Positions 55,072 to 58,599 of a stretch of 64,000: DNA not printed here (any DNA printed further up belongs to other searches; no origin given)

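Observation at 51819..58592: Tandem duplication of a stand-alone MmeI-like restriction-modification gene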

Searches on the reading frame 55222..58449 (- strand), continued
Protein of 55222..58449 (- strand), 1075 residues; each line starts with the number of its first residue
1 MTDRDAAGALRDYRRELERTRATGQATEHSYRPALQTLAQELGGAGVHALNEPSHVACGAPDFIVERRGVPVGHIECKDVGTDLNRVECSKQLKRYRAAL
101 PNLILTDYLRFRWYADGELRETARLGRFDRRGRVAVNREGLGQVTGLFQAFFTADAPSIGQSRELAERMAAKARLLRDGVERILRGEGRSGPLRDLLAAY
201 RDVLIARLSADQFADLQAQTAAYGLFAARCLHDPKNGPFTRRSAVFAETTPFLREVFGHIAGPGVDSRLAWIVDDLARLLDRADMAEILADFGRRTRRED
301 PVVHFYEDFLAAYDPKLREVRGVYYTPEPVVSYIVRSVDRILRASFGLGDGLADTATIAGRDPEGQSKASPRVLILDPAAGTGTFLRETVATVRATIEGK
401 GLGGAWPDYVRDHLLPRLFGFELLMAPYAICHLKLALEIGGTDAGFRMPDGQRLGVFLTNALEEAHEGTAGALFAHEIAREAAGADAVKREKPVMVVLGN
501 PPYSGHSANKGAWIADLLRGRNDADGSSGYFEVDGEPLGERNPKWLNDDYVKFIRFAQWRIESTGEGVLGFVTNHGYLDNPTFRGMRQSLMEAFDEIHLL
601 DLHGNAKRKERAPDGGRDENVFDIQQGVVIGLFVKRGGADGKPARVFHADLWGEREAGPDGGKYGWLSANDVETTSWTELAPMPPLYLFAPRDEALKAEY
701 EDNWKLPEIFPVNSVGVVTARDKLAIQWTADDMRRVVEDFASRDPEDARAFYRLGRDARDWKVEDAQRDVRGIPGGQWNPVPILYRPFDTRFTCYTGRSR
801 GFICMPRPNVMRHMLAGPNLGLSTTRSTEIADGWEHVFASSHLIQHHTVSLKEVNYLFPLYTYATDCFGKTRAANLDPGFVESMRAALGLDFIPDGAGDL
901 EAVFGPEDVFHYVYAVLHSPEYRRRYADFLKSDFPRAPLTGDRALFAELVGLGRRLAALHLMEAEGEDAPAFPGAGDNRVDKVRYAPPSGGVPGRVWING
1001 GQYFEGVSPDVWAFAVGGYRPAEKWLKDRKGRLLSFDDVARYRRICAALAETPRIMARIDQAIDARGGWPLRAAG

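Call 50: predict_structure(alignment_id=A1)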
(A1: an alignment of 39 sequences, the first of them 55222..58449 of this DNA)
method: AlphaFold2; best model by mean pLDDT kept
length: 1075 residues; sequences in the alignment: 39
mean_pLDDT: 56.7   pTM: 0.44
mean pLDDT of the five models: 56.7, 56.1, 55.5, 52.2, 52.1
residues with pLDDT >= 90: 0; 70-90: 267; 50-70: 406; < 50: 402
segments of 3 or more residues with pLDDT < 50: 53-60, 80-90, 95-97, 99-105, 247-254, 293-299, 318-325, 378-382, 419-431, 442-482, 500-547, 605-626, 682-718, 784-787, 804-864, 866-872, 887-904, 913-940, 961-983, 1010-1024, 1069-1075
pLDDT, mean of each block of 10 residues (from residue 1): 68 81 64 80 76 40 62 61 47 47 53 65 77 74 81 68 79 81 66 68 59 72 71 72 56 50 64 75 75 43 63 61 54 81 70 60 57 52 56 64 58 53 43 52 43 33 35 39 51 54 40 44 40 35 47 67 74 62 58 84 44 32 50 77 76 60 79 82 42 41 43 40 63 80 84 65 79 63 51 60 42 33 40 38 37 37 46 51 50 38 49 43 33 38 56 55 40 40 60 60 53 40 49 54 55 60 61 42
secondary structure, 60 per line:
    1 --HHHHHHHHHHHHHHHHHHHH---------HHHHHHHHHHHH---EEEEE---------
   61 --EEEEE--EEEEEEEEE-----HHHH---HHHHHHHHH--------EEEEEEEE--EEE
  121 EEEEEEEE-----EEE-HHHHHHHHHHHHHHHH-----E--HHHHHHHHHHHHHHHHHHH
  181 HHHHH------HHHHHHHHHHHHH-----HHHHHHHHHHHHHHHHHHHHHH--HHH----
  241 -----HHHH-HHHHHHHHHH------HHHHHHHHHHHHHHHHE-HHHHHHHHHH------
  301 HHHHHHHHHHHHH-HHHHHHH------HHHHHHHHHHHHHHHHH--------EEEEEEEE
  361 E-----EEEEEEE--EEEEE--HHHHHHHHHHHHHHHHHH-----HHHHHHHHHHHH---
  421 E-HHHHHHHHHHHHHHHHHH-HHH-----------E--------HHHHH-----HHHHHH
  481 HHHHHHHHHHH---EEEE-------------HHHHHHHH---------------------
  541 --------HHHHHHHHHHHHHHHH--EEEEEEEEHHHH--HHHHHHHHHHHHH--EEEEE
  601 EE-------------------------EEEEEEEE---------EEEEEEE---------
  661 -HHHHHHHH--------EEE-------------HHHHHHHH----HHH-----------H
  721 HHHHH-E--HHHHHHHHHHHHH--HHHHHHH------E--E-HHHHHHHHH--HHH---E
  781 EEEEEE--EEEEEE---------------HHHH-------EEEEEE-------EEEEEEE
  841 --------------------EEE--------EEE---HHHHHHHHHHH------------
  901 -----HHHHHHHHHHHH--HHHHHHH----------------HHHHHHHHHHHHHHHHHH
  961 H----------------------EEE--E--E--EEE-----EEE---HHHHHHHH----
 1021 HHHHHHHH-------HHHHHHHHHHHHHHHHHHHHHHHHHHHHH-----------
elements in order (helices of 4 or more, strands of 3 or more residues): H3-22 H32-43 E47-51 E63-67 E70-78 H84-87 H91-99 E108-115 E118-128 E134-136 H138-153 H162-185 H192-204 H210-231 H246-249 H251-260 H267-282 H285-294 H301-313 H315-321 H328-344 E353-361 E367-373 E376-380 H383-400 H406-417 H423-440 H465-469 H475-491 E495-498 H512-519 H549-564 E567-574 H575-578 H581-593 E596-602 E628-635 E645-651 H662-669 E678-680 H694-701 H720-725 H730-742 H745-751 H763-771 E780-786 E789-794 H810-813 E821-826 E834-840 E861-863 E872-874 H878-888 H906-917 H920-926 H943-961 E984-986 E995-997 E1003-1005 H1009-1016 H1021-1028 H1036-1064

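Call 52: fold_search(model_id=the predicted structure, library=pdb)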
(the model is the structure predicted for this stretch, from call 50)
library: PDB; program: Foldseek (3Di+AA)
matches with E <= 10: 262; with E <= 0.001: 19
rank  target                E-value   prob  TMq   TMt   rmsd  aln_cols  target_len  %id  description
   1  7lo5_A                5.1e-24  1.00  0.36  0.38  21.3      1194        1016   20  cryoEM structure DrdV-DNA complex (released 2021-03-17)
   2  7lvv_B                1.8e-23  1.00  0.38  0.39  21.7      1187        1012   19  cryoEM structure DrdV-DNA complex (released 2021-03-17)
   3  7lo5_B                2.1e-23  1.00  0.37  0.39  22.0      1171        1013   19  cryoEM structure DrdV-DNA complex (released 2021-03-17)
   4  7lo5_C                4.4e-23  1.00  0.37  0.39  23.4      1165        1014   19  cryoEM structure DrdV-DNA complex (released 2021-03-17)
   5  7lo5_D                1.3e-22  1.00  0.36  0.38  23.7      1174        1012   19  cryoEM structure DrdV-DNA complex (released 2021-03-17)
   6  7lvv_A                1.5e-22  1.00  0.37  0.39  21.5      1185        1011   20  cryoEM structure DrdV-DNA complex (released 2021-03-17)
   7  4xqk_B                2.6e-17  1.00  0.36  0.28  19.3      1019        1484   17  ATP-dependent Type ISP restriction-modification enzyme LlaBIII bound to DNA (released 2015-09-16)
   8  4xqk_A                4.8e-17  1.00  0.37  0.28  19.2      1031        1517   16  ATP-dependent Type ISP restriction-modification enzyme LlaBIII bound to DNA (released 2015-09-16)
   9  5ffj_B                3.0e-15  1.00  0.37  0.33  19.5      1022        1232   18  Structure of a nuclease-deletion mutant of the Type ISP restriction-modification enzyme LlaGI in complex with a DNA su (released 2016-03-30)
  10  5ffj_A                9.5e-15  1.00  0.30  0.31  20.8      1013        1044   17  Structure of a nuclease-deletion mutant of the Type ISP restriction-modification enzyme LlaGI in complex with a DNA su (released 2016-03-30)
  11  8zek_A                1.7e-05  1.00  0.27  0.25  10.2       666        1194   15  Cryo-EM structure of the E. coli BrxX methyltransferase complexed with Ocr (released 2024-12-11)
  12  8q56_A                3.4e-05  1.00  0.25  0.23  11.4       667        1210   15  PglX methyltransferase of Salmonella BREX phage defence system (aka BrxX) bound to inhibitor Ocr (released 2024-08-21)
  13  8c45_A                3.8e-05  1.00  0.23  0.21  12.9       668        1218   14  PglX methyltransferase from the Salmonella BREX phage defence system (aka BrxX) (released 2024-07-10)
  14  9ex7_A                3.8e-05  1.00  0.31  0.29  16.7      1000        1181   12  Cryo-EM structure of the E. coli BrxX methyltransferase in complex with Ocr (released 2025-03-05)
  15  2y7c_B                4.1e-05  1.00  0.20  0.36  10.9       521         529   14  Atomic model of the Ocr-bound methylase complex from the Type I restriction-modification enzyme EcoKI (M2S1). Based on (released 2011-02-09)
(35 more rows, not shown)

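Call 53: list_cluster_members(proteins=[P0003, P0010, P0014, P0028, P0036, P0084, P0119, P0060])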
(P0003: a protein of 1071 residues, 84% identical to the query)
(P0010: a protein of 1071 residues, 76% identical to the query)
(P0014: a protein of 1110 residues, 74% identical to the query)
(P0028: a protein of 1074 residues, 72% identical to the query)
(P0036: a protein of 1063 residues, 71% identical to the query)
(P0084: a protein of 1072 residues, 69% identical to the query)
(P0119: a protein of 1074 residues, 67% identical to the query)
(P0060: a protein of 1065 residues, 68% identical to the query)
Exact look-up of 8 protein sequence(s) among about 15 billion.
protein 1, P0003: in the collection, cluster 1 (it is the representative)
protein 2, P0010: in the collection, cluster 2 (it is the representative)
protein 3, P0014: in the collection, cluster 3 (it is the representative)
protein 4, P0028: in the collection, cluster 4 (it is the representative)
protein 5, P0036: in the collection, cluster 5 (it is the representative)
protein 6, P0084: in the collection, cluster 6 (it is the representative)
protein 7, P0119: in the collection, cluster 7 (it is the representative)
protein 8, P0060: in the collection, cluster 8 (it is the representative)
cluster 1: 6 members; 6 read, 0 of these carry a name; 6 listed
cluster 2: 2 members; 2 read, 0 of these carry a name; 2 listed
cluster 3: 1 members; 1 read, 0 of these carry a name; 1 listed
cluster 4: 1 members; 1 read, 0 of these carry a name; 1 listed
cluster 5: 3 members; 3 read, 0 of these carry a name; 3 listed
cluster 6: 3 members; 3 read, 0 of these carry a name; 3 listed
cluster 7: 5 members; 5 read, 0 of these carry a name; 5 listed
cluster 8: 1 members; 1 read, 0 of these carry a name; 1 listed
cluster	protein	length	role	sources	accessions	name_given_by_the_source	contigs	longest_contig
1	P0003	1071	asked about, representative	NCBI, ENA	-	-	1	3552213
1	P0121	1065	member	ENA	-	-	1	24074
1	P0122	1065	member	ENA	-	-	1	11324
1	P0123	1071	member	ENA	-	-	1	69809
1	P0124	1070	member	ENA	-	-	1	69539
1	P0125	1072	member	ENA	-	-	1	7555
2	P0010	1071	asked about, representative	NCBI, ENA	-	-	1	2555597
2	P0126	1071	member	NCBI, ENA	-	-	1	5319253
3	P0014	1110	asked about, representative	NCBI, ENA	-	-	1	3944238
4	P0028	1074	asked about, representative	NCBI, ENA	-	-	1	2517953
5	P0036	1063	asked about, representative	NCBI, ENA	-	-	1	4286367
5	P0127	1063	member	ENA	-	-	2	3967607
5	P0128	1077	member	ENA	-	-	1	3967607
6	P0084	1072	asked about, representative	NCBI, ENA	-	-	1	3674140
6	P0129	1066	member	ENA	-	-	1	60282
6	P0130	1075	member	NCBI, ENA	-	-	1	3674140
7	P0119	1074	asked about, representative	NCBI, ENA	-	-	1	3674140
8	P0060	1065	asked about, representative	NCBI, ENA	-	-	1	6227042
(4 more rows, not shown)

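Call 58: find_encoding_contigs(protein=P0009, flank=8000, max_places=2)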
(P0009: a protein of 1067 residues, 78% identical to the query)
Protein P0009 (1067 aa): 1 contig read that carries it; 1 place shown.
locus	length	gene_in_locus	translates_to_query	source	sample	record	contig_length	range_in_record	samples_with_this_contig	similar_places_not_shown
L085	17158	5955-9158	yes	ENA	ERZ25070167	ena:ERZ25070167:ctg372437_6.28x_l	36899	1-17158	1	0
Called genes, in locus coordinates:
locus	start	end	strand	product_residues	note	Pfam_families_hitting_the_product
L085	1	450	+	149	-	?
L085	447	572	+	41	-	-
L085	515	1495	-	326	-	PF00892:EamA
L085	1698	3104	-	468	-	PF01425:Amidase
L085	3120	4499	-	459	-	PF00202:Aminotran_3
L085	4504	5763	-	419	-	PF04389:Peptidase_M28 (weak), PF01546:Peptidase_M20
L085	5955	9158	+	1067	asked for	PF02384:N6_Mtase (weak), PF18135:Type_ISP_C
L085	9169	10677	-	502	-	PF01979:Amidohydro_1, PF07969:Amidohydro_3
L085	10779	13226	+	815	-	PF01266:DAO, PF01494:FAD_binding_3 (weak), PF16350:FAO_M, PF01571:GCV_T, PF08669:GCV_T_C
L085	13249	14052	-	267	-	PF00520:Ion_trans, PF08016:PKD_channel (faint)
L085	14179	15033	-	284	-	PF00106:adh_short, PF13561:adh_short_C2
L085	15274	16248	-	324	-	-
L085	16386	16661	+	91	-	-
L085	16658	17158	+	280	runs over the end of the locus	PF00561:Abhydrolase_1, PF12146:Hydrolase_4, PF12697:Abhydrolase_6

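Call 59: find_encoding_contigs(protein=P0006, flank=8000, max_places=2)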
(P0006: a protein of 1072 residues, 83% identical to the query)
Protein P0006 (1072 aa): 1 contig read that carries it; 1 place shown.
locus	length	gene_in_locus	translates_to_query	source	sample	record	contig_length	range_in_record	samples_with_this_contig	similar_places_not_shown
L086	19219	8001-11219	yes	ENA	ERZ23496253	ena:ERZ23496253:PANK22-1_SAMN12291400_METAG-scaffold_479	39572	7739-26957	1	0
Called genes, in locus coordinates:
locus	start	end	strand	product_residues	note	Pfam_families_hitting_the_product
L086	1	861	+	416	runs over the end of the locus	PF01292:Ni_hydr_CYTB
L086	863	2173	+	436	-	PF24807:WD40_CDC20-Fz, PF24814:WD40_Prp19, PF25172:Beta-prop_WDR3_2nd, PF25173:Beta-prop_WDR3_1st, PF25174:Beta-prop_THOC3, PF25175:Beta-prop_WDR5, PF23414:Beta-prop_EML_2, PF23381:Beta-prop_IFT122_1st, +31 more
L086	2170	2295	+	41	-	-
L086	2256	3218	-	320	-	PF00892:EamA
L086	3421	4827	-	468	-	PF01425:Amidase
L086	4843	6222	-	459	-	PF00202:Aminotran_3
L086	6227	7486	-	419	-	PF04389:Peptidase_M28 (weak), PF01546:Peptidase_M20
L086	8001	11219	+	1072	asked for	PF02384:N6_Mtase (weak), PF18135:Type_ISP_C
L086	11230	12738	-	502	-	PF01979:Amidohydro_1, PF07969:Amidohydro_3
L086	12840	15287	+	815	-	PF01266:DAO, PF01494:FAD_binding_3 (weak), PF16350:FAO_M, PF01571:GCV_T, PF08669:GCV_T_C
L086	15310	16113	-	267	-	PF00520:Ion_trans, PF08016:PKD_channel (faint)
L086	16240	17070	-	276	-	PF00106:adh_short, PF13561:adh_short_C2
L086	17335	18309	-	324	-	-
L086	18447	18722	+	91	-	-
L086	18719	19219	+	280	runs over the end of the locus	PF00561:Abhydrolase_1, PF12146:Hydrolase_4, PF12697:Abhydrolase_6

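Call 70: find_encoding_contigs(protein=P0128, flank=8000, max_places=3)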
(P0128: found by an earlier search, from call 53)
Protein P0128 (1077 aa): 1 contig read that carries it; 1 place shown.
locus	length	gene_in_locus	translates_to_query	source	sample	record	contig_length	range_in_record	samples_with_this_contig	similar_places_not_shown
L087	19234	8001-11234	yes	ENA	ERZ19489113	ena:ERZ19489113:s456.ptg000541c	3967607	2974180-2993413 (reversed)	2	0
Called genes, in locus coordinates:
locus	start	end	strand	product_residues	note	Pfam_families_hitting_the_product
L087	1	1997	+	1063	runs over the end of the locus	PF02384:N6_Mtase, PF18135:Type_ISP_C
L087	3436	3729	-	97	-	-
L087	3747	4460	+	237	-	PF09722:Xre_MbcA_ParS_C (weak)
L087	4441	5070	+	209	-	PF08808:RES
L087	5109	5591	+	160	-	PF06634:DUF1156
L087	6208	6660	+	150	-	PF13340:DUF4096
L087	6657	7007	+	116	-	PF01609:DDE_Tnp_1 (weak)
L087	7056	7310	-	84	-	PF13175:AAA_15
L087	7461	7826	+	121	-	-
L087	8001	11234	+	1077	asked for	PF02384:N6_Mtase, PF18135:Type_ISP_C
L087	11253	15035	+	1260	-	PF13289:SIR2_2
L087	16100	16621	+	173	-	PF01327:Pep_deformylase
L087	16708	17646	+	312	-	PF00551:Formyl_trans_N, PF02911:Formyl_trans_C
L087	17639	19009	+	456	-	PF01029:NusB, PF22458:RsmF-B_ferredox, PF01189:Methyltr_RsmB-F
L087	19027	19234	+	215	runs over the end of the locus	PF00834:Ribul_P_3_epim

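Call 76: search_dna_similar(query=window:55222-58449:-, collection=plasmids, mode=protein, max_rows=12, max_evalue=1e-30)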
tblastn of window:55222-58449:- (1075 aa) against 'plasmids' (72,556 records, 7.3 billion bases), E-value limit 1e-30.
Records with a match: 87; places in all: 90; records where one place covers at least 80% of the query: 55.
Best place of each record, by identity: <60% 87.
By first word of the organism name: Borrelia 29; Borreliella 12; Nostoc 4; Thermus 4; Corynebacterium 4; Streptomyces 3; Pseudomonas 2; Agrobacterium 2; Paracoccus 2; Sphingomonas 2; and 21 more.
By predicted mobility (MOB-suite, as given by PLSDB): non-mobilizable 69; mobilizable 10; conjugative 8.
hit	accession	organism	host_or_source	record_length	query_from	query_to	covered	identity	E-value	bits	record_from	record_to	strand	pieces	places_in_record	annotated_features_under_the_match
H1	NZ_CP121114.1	Roseinatronobacter sp. S2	cell culture,Alkaline Spring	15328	6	1065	99%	42.4%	1e-144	789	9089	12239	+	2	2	type ISP restriction/modification enzyme | N-6 DNA methylase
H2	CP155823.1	Thioclava sp. 'Guangxiensis'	Bruguiera gymnorhiza,pure ...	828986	10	1067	98%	42.3%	0e+0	783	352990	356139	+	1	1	type ISP restriction/modification enzyme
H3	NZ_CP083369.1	Pseudomonas aeruginosa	Homo sapiens,sputum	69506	11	1060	98%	41.4%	0e+0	770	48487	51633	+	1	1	type ISP restriction/modification enzyme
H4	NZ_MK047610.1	Pseudomonas aeruginosa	Homo sapiens,Rectal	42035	11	1060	98%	41.4%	0e+0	770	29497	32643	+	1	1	type ISP restriction/modification enzyme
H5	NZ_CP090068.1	Acinetobacter sp. SH20PTE14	pig manure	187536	10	1061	98%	40.7%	0e+0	823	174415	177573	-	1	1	type ISP restriction/modification enzyme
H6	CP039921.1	Agrobacterium tumefaciens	-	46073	5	1060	98%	40.3%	0e+0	724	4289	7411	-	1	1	DNA methyltransferase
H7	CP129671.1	Agrobacterium tumefaciens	Metal working fluids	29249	5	1060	98%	40.1%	0e+0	724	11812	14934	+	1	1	N-6 DNA methylase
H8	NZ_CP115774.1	Paracoccus sediminicola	cell culture,sediment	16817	10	1068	99%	39.1%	0e+0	675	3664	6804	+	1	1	type ISP restriction/modification enzyme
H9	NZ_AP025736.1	Nostoc cf. commune SO-36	-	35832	123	1072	88%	42.4%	0e+0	740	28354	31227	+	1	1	type ISP restriction/modification enzyme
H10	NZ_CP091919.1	Nostoc sp. UHCC 0870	cell culture,Brackish water, ...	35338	111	1063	89%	42.2%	0e+0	703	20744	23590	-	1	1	type ISP restriction/modification enzyme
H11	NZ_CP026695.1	Nostoc sp. 'Lobaria pulmonaria (5183) cyanobiont'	Lobaria pulmonaria thallus,lichen ...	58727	111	1063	89%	39.0%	0e+0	633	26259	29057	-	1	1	type ISP restriction/modification enzyme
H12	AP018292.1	Calothrix sp. NIES-4105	-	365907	109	1072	90%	37.9%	0e+0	601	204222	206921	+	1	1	adenine specific DNA methyltransferase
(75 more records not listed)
